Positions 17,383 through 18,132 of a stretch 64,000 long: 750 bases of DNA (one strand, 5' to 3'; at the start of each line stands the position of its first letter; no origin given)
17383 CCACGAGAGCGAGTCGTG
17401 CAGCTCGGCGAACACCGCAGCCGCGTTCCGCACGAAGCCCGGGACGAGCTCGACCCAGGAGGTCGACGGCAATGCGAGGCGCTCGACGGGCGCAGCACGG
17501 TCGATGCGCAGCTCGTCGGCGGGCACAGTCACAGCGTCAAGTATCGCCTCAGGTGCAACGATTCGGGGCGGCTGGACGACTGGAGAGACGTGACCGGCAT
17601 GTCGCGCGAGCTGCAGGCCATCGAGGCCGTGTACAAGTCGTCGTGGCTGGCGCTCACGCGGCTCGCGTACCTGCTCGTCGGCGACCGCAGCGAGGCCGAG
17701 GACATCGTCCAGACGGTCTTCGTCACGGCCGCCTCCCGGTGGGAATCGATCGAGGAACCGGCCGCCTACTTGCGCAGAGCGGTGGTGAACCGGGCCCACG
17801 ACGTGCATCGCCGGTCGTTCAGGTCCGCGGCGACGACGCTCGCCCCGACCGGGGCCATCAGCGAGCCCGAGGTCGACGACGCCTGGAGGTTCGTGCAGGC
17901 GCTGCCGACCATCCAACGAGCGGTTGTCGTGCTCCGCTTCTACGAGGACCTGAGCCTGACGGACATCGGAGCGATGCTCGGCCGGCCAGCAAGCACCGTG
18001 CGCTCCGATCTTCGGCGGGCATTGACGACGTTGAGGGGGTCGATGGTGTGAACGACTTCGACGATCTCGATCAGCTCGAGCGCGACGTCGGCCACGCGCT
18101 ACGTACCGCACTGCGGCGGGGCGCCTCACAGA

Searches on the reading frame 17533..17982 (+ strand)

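Call 50: search_protein_families(library=pfam, proteins=[window:17533-17982:+], max_evalue=0.001)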
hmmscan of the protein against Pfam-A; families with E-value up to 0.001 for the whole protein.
window:17533-17982:+ (150 aa): 3 families
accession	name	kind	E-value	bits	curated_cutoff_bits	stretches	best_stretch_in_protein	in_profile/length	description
PF04542.20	Sigma70_r2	-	1.8e-08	34.5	24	1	41-94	9-67/71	Sigma-70 region 2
PF04545.22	Sigma70_r4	-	9.4e-07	28.7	24.1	1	122-150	3-31/50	Sigma-70, region 4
PF08281.18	Sigma70_r4_2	-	1.5e-05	25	25.7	1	119-150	6-37/54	Sigma-70, region 4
